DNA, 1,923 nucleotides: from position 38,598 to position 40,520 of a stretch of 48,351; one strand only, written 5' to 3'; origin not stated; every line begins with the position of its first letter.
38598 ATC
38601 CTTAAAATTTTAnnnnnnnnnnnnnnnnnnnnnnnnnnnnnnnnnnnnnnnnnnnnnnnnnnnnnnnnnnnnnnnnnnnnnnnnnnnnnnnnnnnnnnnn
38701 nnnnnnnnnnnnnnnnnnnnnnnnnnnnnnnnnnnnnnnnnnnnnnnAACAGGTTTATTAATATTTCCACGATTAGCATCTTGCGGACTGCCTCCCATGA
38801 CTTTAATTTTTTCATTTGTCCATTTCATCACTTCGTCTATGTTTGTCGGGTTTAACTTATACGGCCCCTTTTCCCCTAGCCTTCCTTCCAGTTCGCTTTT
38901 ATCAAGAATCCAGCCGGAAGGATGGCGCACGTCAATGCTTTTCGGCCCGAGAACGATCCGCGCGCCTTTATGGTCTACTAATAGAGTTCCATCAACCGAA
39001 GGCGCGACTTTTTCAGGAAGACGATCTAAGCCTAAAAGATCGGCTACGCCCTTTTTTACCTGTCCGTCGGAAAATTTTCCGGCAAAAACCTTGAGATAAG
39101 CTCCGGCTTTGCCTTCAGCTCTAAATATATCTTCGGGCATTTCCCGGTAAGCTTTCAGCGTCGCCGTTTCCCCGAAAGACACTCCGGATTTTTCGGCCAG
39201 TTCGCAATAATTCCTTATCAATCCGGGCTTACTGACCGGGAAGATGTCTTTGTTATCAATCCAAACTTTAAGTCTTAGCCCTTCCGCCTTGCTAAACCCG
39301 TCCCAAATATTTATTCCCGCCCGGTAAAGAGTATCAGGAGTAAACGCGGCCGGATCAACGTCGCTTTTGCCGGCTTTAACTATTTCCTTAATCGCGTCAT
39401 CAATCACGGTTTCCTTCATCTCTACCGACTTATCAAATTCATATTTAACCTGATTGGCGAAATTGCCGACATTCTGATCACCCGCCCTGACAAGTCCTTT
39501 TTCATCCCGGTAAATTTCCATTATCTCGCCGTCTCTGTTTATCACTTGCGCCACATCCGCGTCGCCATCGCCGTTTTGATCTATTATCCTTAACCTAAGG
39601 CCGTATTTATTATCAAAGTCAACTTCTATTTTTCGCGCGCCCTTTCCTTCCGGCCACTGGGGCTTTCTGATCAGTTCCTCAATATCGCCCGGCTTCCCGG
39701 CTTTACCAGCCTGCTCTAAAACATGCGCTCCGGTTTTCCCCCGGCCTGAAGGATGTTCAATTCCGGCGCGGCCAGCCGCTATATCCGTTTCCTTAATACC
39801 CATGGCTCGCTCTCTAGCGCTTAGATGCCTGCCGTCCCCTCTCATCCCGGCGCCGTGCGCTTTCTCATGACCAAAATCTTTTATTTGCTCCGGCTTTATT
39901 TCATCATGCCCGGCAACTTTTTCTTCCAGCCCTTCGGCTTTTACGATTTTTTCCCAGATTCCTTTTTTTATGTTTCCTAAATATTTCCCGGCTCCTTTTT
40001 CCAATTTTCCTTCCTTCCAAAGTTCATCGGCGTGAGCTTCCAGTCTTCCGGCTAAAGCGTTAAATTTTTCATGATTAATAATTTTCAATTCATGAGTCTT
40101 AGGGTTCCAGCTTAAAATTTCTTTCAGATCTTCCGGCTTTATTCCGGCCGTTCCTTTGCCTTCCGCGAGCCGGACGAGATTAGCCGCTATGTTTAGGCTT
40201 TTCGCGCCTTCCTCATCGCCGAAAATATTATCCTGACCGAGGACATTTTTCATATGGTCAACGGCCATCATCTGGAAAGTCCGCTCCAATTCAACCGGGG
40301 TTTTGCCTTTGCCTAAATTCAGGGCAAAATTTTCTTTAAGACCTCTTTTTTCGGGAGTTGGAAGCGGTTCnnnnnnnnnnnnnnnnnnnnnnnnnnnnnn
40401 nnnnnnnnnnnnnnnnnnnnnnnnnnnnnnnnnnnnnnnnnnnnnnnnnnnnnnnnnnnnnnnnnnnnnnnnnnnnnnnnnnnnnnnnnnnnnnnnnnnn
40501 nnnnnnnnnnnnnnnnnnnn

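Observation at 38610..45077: Orphan 2155-aa giant protein with no recognisable enzymatic domain, immediately downstream of ftsK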

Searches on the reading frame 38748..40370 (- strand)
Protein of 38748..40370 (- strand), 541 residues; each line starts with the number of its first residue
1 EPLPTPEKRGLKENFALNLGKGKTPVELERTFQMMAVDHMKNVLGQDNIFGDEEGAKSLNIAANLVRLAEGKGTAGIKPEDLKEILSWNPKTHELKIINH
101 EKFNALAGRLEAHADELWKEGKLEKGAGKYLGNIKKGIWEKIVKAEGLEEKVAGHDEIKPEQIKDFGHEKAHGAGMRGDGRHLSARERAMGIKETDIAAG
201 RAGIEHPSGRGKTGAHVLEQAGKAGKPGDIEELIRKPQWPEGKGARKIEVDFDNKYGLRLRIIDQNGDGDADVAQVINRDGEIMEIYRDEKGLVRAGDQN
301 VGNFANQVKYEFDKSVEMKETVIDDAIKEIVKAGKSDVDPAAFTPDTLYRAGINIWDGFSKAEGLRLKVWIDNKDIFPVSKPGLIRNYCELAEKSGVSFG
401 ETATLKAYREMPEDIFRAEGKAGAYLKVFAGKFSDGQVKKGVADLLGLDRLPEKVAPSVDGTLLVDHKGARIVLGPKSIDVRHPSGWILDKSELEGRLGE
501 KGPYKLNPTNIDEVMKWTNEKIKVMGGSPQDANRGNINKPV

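Call 67: predict_structure(alignment_id=A3)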
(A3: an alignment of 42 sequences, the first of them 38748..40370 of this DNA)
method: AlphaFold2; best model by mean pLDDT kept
length: 541 residues; sequences in the alignment: 42
mean_pLDDT: 74.2   pTM: 0.44
mean pLDDT of the five models: 74.2, 73.5, 72.9, 72.5, 71.1
residues with pLDDT >= 90: 258; 70-90: 75; 50-70: 78; < 50: 130
segments of 3 or more residues with pLDDT < 50: 1-3, 171-245, 252-254, 256-260, 269-273, 302-318, 499-505, 533-541
pLDDT, mean of each block of 10 residues (from residue 1): 66 97 96 98 96 98 98 96 96 96 97 97 95 96 97 95 87 41 41 39 29 28 31 30 48 44 55 49 64 64 37 41 77 79 92 85 93 94 96 94 94 91 94 87 92 91 88 83 64 55 51 72 63 39 33
secondary structure, 60 per line:
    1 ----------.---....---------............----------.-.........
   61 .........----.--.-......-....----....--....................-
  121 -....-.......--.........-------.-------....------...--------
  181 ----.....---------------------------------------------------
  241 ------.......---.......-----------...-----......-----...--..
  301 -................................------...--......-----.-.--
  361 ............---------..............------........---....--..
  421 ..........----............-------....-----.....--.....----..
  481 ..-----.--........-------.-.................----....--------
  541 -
elements in order: E15-18 H28-39 H52-69 H79-84 E86-89 E94-97 H100-119 H122-125 H127-133 H136-144 H185-189 E247-253 E257-263 E275-277 E283-288 E294-296 H302-333 H345-350 H361-372 H382-395 H402-409 H413-416 H419-430 H435-446 E454-457 E463-467 E470-474 E479-482 H491-498 H508-524 H529-532
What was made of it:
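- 39483..39632 (-): Residues about 1816-1865: small beta unit holding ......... (1833-1841). Call 67 (strands, low pLDDT 44-64).
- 38928..39413 (-): Residues about 1889-2050: C-terminal helical domain plus a small sheet (module C). pLDDT 77-96 (call 67).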

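Call 70: fold_search(model_id=the predicted structure, library=pdb)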
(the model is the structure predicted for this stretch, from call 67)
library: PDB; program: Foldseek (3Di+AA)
matches with E <= 10: 63; with E <= 0.001: 0
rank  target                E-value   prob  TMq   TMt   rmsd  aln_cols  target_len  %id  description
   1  6due                  1.4e+00  0.04  0.07  0.06  24.2       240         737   13  Toxoplasma gondii MyoA, a Class-XIV myosin, in the pre-powerstroke state (released 2018-10-31)
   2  9y6s_5W               1.5e+00  0.03  0.06  0.02  22.0       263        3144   12  96-nm repeat of the Leishmania tarentolae doublet microtubule (released 2025-12-17)
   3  6d13_A                2.1e+00  0.18  0.05  0.08  11.8        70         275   17  Crystal structure of E.coli RppH-DapF complex (released 2018-05-23)
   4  5cnv_A                2.7e+00  0.04  0.08  0.06  17.8       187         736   12  Crystal structure of the dATP inhibited E. coli class Ia ribonucleotide reductase complex bound to GDP and TTP at 3.20 (released 2016-01-20)
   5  6psm_F                2.8e+00  0.02  0.08  0.09  19.7       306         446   10  Crystal structure of PsS1_19B C77S in complex with kappa-neocarrabiose (released 2019-09-25)
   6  9k2v_A                3.0e+00  0.10  0.10  0.07  14.6       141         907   11  Cyanophage A4 pre-ejectosome (released 2025-04-09)
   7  6fj3_A                3.0e+00  0.03  0.08  0.08  20.7       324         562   10  High resolution crystal structure of parathyroid hormone 1 receptor in complex with a peptide agonist. (released 2018-11-21)
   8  9d2f_T                3.3e+00  0.02  0.06  0.07  34.5       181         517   15  3D structure and atomic model of RS3 of mouse respiratory cilia (released 2025-08-13)
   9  2k8e_MODEL_1_A        3.4e+00  0.25  0.06  0.22  12.1        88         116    9  Solution NMR Structure of protein of unknown function yegP from E. coli. Ontario Center for Structural Proteom (released 2008-10-14)
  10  8zd0_A                3.4e+00  0.04  0.09  0.07  20.6       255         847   10  Cryo-EM structure of eSaCas9_NNG-guide RNA-target DNA complex in a translocation state (released 2025-11-05)
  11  22ob                  3.4e+00  0.02  0.07  0.09  19.5       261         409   12  Crystal structure of SjiH-Ni (released 2026-02-11)
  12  3ob9_D                3.6e+00  0.09  0.06  0.19  12.0        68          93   13  Structure of the human MSL3 chromo-barrel domain at 2.5 Angstrom resolution (released 2010-10-13)
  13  8wmm_A                4.2e+00  0.02  0.07  0.04  20.9       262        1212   11  Structure of CbCas9-PcrIIC1 complex bound to 28-bp DNA substrate (20-nt complementary) (released 2024-06-05)
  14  1r0d_A                4.4e+00  0.03  0.06  0.13  20.9       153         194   10  HIP1R THATCH DOMAIN CORE (released 2004-07-06)
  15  1r0d_B                4.4e+00  0.02  0.06  0.14  20.7       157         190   11  HIP1R THATCH DOMAIN CORE (released 2004-07-06)
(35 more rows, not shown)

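Call 72: fold_search(model_id=the predicted structure, library=viral)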
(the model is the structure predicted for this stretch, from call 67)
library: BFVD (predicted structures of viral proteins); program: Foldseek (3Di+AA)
matches with E <= 10: 259; with E <= 0.001: 0
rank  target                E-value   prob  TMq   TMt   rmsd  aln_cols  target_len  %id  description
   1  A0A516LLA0            2.5e-02  0.20  0.07  0.05  28.4       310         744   14  (no name in the UniProt tables at hand)
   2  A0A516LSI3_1          9.4e-02  0.07  0.08  0.05  28.0       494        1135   12  (no name in the UniProt tables at hand)
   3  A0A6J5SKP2            1.2e-01  0.11  0.06  0.10  32.7       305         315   10  Scaffolding protein [uncultured Caudovirales phage]
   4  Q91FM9                3.2e-01  0.13  0.08  0.04  25.9       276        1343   11  Uncharacterized protein 295L [Invertebrate iridescent virus 6]
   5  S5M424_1              4.7e-01  0.20  0.12  0.07  19.0       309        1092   12  Tapemeasure protein [Bacillus phage Basilisk]
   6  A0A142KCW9            5.2e-01  0.66  0.06  0.29  11.6        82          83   16  (no name in the UniProt tables at hand)
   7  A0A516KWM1            5.2e-01  0.03  0.07  0.05  30.5       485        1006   12  (no name in the UniProt tables at hand)
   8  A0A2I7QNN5            5.4e-01  0.28  0.07  0.20  12.7       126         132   15  (no name in the UniProt tables at hand)
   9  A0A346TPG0            6.0e-01  0.23  0.07  0.18  14.9       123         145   14  ORF23 [Mythimna unipuncta nucleopolyhedrovirus]
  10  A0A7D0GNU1            6.3e-01  0.23  0.06  0.20  22.7       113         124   15  (no name in the UniProt tables at hand)
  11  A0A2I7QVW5            6.3e-01  0.20  0.07  0.08  21.1       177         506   13  (no name in the UniProt tables at hand)
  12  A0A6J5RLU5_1          6.9e-01  0.13  0.08  0.05  25.2       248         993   13  Uncharacterized protein [uncultured Caudovirales phage]
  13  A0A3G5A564            6.9e-01  0.07  0.07  0.11  23.1       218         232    9  Sulfhydryl oxidase [Homavirus sp.]
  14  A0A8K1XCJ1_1          8.4e-01  0.12  0.06  0.04  23.4       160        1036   13  (no name in the UniProt tables at hand)
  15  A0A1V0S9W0            9.8e-01  0.06  0.11  0.14  29.9       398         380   12  Uncharacterized protein [Catovirus CTV1]
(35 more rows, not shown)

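Call 81: search_solved_structures(query=A3, max_evalue=5)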
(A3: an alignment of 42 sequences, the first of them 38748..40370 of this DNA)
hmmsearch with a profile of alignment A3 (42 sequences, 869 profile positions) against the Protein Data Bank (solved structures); distinct sequences matched with E-value up to 5: 6.
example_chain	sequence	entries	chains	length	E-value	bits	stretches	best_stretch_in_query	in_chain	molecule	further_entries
6kg7_A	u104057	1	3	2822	0.014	17.3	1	30-110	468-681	Piezo-type mechanosensitive ion channel component 2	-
1cb1_A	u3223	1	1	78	0.11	14.3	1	240-303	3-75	CALBINDIN D9K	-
7duv_A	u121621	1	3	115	0.38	12.6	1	57-127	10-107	SegB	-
5nf8_A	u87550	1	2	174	0.63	11.9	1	202-284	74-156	Respiratory supercomplex factor 1, mitochondrial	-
9e5c_3d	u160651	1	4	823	1.9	10.3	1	17-116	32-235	Phosphatidylinositol 4-phosphate 5-kinase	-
9cc5_A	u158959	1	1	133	4.2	9.2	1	237-314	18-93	Amylin-NHO-22 Binder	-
